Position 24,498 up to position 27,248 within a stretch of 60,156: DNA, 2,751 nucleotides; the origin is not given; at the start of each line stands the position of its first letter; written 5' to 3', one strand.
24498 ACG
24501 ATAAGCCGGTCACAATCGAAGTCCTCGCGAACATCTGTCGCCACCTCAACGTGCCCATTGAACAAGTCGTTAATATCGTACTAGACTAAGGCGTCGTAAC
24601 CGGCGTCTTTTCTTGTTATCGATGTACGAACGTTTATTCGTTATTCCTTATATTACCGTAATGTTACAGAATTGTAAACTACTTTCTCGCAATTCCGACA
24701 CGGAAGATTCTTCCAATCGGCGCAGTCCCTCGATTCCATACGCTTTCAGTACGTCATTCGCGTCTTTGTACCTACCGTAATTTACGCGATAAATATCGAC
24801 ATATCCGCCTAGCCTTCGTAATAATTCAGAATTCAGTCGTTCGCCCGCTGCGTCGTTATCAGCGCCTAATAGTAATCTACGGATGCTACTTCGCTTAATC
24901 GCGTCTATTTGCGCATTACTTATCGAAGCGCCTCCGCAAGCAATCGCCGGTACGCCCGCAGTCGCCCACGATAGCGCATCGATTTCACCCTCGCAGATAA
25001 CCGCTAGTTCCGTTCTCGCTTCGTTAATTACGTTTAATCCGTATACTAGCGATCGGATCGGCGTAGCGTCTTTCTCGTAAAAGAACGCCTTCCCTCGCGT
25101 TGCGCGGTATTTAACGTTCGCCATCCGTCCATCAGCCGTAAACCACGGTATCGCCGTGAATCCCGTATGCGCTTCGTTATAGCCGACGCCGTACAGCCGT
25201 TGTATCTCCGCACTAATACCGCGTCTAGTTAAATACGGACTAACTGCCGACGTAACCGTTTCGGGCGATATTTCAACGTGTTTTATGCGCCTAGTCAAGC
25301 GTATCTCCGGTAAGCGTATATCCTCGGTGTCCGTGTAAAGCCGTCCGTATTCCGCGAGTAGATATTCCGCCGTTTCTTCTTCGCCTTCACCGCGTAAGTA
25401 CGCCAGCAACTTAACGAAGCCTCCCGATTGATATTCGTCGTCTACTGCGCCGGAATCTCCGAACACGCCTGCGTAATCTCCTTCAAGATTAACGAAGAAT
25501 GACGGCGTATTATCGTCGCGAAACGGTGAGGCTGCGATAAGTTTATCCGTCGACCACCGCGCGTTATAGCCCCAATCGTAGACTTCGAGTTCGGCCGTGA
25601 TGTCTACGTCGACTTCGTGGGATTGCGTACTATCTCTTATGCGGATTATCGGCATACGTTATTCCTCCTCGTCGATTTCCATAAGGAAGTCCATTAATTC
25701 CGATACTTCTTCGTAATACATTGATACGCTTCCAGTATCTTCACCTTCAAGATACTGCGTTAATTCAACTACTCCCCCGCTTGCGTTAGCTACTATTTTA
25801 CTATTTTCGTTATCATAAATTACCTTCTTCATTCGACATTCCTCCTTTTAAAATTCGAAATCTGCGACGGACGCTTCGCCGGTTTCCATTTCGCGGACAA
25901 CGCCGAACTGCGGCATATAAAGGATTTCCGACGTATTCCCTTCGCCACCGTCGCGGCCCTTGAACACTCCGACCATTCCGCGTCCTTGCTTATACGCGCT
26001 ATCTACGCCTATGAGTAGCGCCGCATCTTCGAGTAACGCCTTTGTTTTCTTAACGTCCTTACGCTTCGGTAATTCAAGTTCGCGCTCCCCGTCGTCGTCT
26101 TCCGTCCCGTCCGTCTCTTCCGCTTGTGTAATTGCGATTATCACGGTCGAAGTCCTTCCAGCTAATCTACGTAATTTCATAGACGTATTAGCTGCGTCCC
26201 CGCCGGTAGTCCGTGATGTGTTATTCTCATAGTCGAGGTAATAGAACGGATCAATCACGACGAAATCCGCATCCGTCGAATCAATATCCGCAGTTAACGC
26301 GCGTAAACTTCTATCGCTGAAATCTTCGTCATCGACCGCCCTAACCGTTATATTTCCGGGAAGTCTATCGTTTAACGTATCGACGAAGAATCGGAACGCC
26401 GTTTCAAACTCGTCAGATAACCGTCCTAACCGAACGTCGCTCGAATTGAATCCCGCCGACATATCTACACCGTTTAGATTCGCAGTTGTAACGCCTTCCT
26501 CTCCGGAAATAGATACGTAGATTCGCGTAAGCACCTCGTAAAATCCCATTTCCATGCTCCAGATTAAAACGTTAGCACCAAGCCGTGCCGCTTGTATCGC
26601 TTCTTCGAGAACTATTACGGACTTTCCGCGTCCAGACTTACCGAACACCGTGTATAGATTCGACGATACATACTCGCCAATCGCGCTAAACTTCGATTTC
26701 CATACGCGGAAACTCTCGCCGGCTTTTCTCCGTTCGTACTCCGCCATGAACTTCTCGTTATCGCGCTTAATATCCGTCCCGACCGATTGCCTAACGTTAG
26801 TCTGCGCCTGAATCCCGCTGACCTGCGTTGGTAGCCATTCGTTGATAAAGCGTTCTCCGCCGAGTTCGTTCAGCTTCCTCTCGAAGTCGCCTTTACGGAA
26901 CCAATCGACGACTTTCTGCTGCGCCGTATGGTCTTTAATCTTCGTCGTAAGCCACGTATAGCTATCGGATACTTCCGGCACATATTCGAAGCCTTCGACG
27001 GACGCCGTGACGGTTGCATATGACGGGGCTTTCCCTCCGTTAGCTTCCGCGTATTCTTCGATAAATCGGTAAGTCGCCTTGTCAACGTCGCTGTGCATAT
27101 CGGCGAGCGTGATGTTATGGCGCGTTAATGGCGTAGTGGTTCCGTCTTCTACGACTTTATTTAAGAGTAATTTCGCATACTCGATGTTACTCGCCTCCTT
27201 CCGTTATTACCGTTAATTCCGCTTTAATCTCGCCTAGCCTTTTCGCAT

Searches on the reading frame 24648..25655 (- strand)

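Call 33: search_protein_families(library=phrogs, proteins=[window:24648-25655:-], max_evalue=0.00001)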
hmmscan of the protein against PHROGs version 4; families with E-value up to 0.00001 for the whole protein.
window:24648-25655:- (335 aa): 5 families
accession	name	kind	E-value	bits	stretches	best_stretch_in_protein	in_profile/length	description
phrog_47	-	DNA, RNA and nucleotide metabolism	1.5e-39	137.3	1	16-312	28-331/947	DNA primase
phrog_239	-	DNA, RNA and nucleotide metabolism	1.2e-22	81.7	1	131-313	107-306/801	DNA primase/helicase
phrog_849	-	DNA, RNA and nucleotide metabolism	8.4e-17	62.2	1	120-314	130-339/435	DNA primase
phrog_6444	-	DNA, RNA and nucleotide metabolism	1.7e-13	51.2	1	203-312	245-360/577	DNA primase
phrog_510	-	DNA, RNA and nucleotide metabolism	1.1e-06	28.7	1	137-306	147-348/667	DNA primase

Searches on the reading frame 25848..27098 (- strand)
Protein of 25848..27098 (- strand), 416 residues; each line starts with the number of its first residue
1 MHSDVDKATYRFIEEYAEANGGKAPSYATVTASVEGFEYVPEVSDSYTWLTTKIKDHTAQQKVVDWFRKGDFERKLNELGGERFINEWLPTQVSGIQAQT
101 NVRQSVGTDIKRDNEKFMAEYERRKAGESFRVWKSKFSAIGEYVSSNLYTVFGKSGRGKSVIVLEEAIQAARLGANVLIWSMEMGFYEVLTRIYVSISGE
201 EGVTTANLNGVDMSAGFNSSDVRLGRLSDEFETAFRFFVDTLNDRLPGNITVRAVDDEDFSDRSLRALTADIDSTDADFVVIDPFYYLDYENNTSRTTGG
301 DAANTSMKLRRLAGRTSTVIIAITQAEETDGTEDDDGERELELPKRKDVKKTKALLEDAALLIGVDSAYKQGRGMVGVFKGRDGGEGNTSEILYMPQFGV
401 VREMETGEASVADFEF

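Call 33: search_protein_families(library=phrogs, proteins=[window:25848-27098:-], max_evalue=0.00001)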
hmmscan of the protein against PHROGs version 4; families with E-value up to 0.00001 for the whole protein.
window:25848-27098:- (416 aa): 3 families
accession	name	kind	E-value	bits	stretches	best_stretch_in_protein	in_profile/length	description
phrog_19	-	DNA, RNA and nucleotide metabolism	5e-33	115.8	1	7-408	196-584/621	DnaB-like replicative helicase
phrog_243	-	DNA, RNA and nucleotide metabolism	2e-09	37.8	1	122-384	11-244/273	DnaB-like replicative helicase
phrog_239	-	DNA, RNA and nucleotide metabolism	1.2e-08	35.3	1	139-409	351-604/801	DNA primase/helicase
